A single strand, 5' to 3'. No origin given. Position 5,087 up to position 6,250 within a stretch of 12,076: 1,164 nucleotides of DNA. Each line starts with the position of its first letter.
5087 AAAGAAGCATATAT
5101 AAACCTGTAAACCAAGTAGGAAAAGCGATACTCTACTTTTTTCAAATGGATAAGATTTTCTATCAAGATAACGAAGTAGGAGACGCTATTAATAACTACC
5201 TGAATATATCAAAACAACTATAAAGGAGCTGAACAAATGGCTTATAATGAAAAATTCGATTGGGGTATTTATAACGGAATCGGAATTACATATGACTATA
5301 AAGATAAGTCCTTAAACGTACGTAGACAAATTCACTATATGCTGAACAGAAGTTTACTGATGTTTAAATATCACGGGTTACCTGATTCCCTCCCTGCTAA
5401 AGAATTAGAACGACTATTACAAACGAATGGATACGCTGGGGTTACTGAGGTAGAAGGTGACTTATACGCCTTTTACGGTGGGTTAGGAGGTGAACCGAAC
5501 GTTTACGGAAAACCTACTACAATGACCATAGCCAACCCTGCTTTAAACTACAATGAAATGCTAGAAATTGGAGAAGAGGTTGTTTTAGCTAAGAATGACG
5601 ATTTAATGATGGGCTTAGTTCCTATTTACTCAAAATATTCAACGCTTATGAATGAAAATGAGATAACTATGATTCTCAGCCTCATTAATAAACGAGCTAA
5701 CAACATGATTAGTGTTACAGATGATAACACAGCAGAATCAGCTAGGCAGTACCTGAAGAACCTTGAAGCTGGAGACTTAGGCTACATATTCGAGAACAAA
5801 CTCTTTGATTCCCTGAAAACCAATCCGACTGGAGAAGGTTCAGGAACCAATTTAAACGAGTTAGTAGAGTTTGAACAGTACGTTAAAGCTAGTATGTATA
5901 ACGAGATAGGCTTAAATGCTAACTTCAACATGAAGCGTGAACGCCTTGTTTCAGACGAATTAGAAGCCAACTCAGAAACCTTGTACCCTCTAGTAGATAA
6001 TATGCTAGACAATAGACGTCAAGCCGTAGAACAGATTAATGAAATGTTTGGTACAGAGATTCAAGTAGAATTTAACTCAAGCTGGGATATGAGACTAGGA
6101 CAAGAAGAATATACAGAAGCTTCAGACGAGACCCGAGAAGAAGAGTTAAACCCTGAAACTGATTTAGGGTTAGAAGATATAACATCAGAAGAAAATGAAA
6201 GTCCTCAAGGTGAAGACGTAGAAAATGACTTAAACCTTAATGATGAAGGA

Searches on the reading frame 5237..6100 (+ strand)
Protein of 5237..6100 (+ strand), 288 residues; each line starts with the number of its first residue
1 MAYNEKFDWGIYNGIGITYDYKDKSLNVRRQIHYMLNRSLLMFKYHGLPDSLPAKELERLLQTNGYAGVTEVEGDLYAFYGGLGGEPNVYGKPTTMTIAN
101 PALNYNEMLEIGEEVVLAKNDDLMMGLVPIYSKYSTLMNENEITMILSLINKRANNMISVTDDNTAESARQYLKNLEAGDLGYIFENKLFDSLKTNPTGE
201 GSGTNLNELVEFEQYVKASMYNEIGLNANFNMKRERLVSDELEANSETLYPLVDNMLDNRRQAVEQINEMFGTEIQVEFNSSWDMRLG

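Call 11: find_homologous_proteins(query=window:5237-6100:+, max_evalue=0.001)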
Query seq(288 aa) (288 aa): 5240 proteins with E <= 0.001 among 6039 candidates; the best 120 are listed.
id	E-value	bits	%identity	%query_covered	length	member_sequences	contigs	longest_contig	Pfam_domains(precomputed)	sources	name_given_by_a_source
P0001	2.5e-185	633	100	100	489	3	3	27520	PF05352.18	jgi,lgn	-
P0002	1.3e-130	453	71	98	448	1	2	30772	PF05352.18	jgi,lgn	-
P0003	5.5e-127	441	69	98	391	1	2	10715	PF05352.18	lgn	-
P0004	1.2e-126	440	69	98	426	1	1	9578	PF05352.18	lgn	-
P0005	1.8e-126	440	70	98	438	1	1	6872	PF05352.18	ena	-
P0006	5.6e-126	438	69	98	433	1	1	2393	PF05352.18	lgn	-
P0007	5.6e-126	438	69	98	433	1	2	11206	PF05352.18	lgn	-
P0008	5.6e-126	438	69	98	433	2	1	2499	PF05352.18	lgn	-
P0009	5.7e-126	438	69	98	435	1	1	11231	PF05352.18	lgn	-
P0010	5.7e-126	438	69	98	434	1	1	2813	PF05352.18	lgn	-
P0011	5.7e-126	438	69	98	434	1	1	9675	PF05352.18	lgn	-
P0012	6.0e-126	438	69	98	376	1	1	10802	PF05352.18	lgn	-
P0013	6.5e-126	438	69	98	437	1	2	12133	PF05352.18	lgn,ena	-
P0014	6.7e-126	438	69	98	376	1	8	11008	PF05352.18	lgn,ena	-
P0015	7.1e-126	438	69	98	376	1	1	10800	PF05352.18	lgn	-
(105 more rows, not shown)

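Call 12: search_dna_similar(query=window:5237-6100:+, collection=phages, mode=protein, max_rows=40)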
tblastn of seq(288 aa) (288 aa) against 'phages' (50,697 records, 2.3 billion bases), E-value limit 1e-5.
Records with a match: 90; places in all: 90; records where one place covers at least 80% of the query: 90.
Best place of each record, by identity: <60% 90.
By first word of the organism name: Clostridium 39; Bacillus 22; Bacteriophage 11; Salmonella 6; Amedibacillus 2; Rhizobium 2; Microbacterium 2; Acinetobacter 1; Enterobacter 1; Vibrio 1; and 3 more.
By host as written in the record: Clostridium perfringens 17; - 16; Salmonella enterica subsp. enterica serovar Enteritidis PT1 4; Clostridium perfringens JCM 1290 4; Bacillus thuringiensis subsp. kurstaki ATCC 33679 4; Bacillus subtilis 4; Clostridium_Q symbiosum DA229 3; Clostridium perfringens 2589 2; and 27 more.
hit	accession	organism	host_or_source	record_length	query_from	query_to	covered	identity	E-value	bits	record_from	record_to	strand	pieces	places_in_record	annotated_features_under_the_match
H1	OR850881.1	Salmonella phage S.Kent 1-2-1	Salmonella enterica subsp. enterica ...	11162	8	286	97%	49.8%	1e-84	281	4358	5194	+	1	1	record has no annotation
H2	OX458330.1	Acinetobacter phage Phanie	wastewater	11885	16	286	94%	48.7%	4e-83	277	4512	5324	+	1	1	Phage collar connector | hypothetical protein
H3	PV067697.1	Enterobacter phage Entb_47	Enterobacter hormaechei 156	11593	15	286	94%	47.1%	8e-76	256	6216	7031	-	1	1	hypothetical protein (x2)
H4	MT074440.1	Salmonella phage assan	Salmonella enterica subsp. enterica ...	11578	7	286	97%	45.4%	4e-79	266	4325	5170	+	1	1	hypothetical protein (x2)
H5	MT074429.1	Salmonella phage astrithr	Salmonella enterica subsp. enterica ...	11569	7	286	97%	45.0%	2e-78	264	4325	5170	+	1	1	hypothetical protein (x2)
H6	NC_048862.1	Salmonella phage astrithr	Salmonella enterica subsp. enterica ...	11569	7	286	97%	45.0%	2e-78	264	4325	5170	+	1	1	upper collar connector | hypothetical protein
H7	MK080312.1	Salmonella phage Astrid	Salmonella enterica subsp. enterica ...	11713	7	286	97%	45.0%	2e-78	264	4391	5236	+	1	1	upper collar connector | hypothetical protein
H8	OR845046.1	Salmonella phage S.Ent 1-35-3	Salmonella enterica subsp. enterica ...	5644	7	286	97%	45.0%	2e-78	264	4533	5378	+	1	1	record has no annotation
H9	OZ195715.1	Vibrio phage K58 g2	Seawater and oysters mix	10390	17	286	94%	45.6%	1e-72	248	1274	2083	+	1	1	hypothetical protein (x2)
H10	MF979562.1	Pectobacterium phage DU_PP_III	Pectobacterium sp.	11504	17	286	94%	44.1%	3e-74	252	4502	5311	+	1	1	hypothetical protein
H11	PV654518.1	Shigella phage vB_SHGBLB0004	Shigella flexneri (EUROGROUP BIOLAB ...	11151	17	286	94%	43.7%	1e-71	244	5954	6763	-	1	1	hypothetical protein (x2)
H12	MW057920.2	Clostridium phage CPQ1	Clostridium perfringens JCM 1290T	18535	22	278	89%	28.9%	4e-12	72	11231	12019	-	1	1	connector protein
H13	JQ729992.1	Clostridium phage phiZP2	Clostridium perfringens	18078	22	278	89%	28.6%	2e-11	70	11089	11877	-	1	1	connector protein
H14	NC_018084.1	Clostridium phage phiZP2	Clostridium perfringens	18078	22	278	89%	28.6%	2e-11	70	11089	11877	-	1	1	upper collar connector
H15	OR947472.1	Clostridium phage vB_CpeP_15N3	Clostridium perfringens CVCC1155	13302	22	278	89%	28.6%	2e-11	70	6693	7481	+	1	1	connector protein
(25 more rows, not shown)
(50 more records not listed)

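Call 14: get_annotated_region(hit=H6, flank=6000)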
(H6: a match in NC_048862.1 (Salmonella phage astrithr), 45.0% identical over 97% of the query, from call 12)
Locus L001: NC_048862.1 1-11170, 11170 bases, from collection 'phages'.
description: Salmonella phage astrithr, complete genome.
organism: Salmonella phage astrithr (NCBI taxid 2713276)
taxonomy: Viruses; Duplodnaviria; Heunggongvirae; Uroviricota; Caudoviricetes; Astrithrvirus; Astrithrvirus astrithr
host: Salmonella enterica subsp. enterica serovar Enteritidis PT1; source: wastewater; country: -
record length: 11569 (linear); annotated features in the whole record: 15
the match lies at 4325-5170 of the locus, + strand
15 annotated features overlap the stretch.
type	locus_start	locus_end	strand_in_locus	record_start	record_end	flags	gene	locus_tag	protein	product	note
CDS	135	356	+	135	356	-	-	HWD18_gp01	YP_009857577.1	hypothetical protein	-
CDS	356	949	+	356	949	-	-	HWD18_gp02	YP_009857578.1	hypothetical protein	-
CDS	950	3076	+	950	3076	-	-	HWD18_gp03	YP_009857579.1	DNA polymerase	PVOGs: VOG0334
CDS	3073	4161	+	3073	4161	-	-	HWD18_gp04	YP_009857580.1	terminase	PVOGs: VOG0639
CDS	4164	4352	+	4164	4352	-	-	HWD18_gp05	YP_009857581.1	hypothetical protein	-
CDS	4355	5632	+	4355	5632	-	-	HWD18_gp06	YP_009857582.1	upper collar connector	PVOGs: VOG0644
CDS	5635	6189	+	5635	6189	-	-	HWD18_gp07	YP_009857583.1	hypothetical protein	-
CDS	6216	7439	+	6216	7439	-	-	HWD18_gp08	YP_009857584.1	major head protein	-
CDS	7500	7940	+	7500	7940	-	-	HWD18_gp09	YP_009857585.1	hypothetical protein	-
CDS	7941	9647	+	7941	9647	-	-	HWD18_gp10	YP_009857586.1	hypothetical protein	-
CDS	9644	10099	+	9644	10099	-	-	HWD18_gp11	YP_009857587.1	endolysin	-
CDS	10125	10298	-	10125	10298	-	-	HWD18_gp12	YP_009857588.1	hypothetical protein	-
CDS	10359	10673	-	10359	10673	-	-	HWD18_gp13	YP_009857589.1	hypothetical protein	-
CDS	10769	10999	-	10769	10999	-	-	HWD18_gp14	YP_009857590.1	hypothetical protein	-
CDS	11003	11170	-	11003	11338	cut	-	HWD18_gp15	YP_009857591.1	hypothetical protein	-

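Call 15: get_annotated_region(hit=H2, flank=7000)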
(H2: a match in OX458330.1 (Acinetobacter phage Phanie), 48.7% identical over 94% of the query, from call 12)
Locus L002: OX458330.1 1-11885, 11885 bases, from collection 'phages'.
description: Acinetobacter phage Phanie genome assembly, chromosome: Phanie.
organism: Acinetobacter phage Phanie (NCBI taxid 3029265)
taxonomy: Viruses; Duplodnaviria; Heunggongvirae; Uroviricota; Caudoviricetes; Astrithrvirus
host: -; source: wastewater; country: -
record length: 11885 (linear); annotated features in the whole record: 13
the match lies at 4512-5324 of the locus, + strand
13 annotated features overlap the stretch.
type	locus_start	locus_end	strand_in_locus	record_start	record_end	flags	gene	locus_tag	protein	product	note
CDS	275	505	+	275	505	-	-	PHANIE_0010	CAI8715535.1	hypothetical protein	-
CDS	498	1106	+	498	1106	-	-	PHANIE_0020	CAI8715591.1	hypothetical protein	-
CDS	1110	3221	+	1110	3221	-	-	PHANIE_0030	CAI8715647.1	DNA polymerase, phage-associated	-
CDS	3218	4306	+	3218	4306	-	-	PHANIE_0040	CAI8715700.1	Phage DNA packaging ATPase podovirus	-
CDS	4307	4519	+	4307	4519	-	-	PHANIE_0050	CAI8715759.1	hypothetical protein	-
CDS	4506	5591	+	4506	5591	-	-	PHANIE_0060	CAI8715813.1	Phage collar connector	-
CDS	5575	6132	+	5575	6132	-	-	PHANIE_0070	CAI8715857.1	hypothetical protein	-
CDS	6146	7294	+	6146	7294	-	-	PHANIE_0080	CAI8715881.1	putative major head protein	-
CDS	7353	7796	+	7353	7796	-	-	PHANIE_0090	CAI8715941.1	putative tail knob protein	-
CDS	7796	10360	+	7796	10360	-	-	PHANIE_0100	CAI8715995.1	poly(beta-D-mannuronate) lyase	-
CDS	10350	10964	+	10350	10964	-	-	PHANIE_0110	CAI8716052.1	N-acetylmuramoyl-L-alanine amidase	-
CDS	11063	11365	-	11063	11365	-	-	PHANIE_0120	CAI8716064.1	hypothetical protein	-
CDS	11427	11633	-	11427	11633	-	-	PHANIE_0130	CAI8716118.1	hypothetical protein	-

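Call 30: search_protein_representatives(protein=window:5237-6100:+)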
Query: 288 residues. Proteins with E-value up to 0.001 (for the whole library): 2376; up to 1e-10: 1222; up to 1e-30: 650. The best 150 are listed.
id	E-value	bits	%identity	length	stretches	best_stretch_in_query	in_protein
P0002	4.0e-131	453.1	71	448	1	2-284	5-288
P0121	5.5e-117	406.8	63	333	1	4-286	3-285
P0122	3.3e-114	397.7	66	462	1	5-288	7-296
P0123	2.7e-111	388.1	65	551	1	5-288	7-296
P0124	7.2e-97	340.8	56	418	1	4-284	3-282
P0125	1.8e-94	333.0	53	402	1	6-287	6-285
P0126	4.5e-87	308.7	50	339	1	3-287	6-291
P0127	9.7e-87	307.6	54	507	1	19-286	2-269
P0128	9.6e-86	304.3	52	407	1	17-284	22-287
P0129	5.4e-82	292.0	51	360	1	17-286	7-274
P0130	6.3e-82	291.8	47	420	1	5-285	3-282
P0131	6.3e-81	288.5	49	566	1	19-285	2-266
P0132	1.2e-80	287.6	49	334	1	18-286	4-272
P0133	2.2e-80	286.7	52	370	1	19-286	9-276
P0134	2.3e-79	283.4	48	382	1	18-285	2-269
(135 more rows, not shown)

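Call 31: find_encoding_contigs(protein=P0001, flank=10000, max_places=6)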
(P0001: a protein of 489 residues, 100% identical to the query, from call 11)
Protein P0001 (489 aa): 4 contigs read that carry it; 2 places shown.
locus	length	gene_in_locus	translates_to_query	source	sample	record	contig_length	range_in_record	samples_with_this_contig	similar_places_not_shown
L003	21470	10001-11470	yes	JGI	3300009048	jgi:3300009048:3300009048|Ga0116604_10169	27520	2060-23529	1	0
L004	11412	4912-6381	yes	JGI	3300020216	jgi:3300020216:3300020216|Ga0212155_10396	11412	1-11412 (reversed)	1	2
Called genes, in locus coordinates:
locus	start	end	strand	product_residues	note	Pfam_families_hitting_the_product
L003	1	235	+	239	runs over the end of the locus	PF00392:GntR, PF07729:FCD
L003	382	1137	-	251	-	PF01418:HTH_6, PF01380:SIS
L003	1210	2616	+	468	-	PF02056:Glyco_hydro_4, PF11975:Glyco_hydro_4C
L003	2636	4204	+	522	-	PF02378:PTS_EIIC, PF00367:PTS_EIIB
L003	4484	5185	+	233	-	PF04131:NanE, PF00478:IMPDH (faint)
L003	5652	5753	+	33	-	-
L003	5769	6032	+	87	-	-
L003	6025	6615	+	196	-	-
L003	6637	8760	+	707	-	PF03175:DNA_pol_B_2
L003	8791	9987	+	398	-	PF05894:Podovirus_Gp16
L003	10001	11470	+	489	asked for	PF05352:Phage_connector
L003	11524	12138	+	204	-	-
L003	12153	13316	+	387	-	PF25622:Phi29_MCP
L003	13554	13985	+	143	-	-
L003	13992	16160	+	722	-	-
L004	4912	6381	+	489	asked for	PF05352:Phage_connector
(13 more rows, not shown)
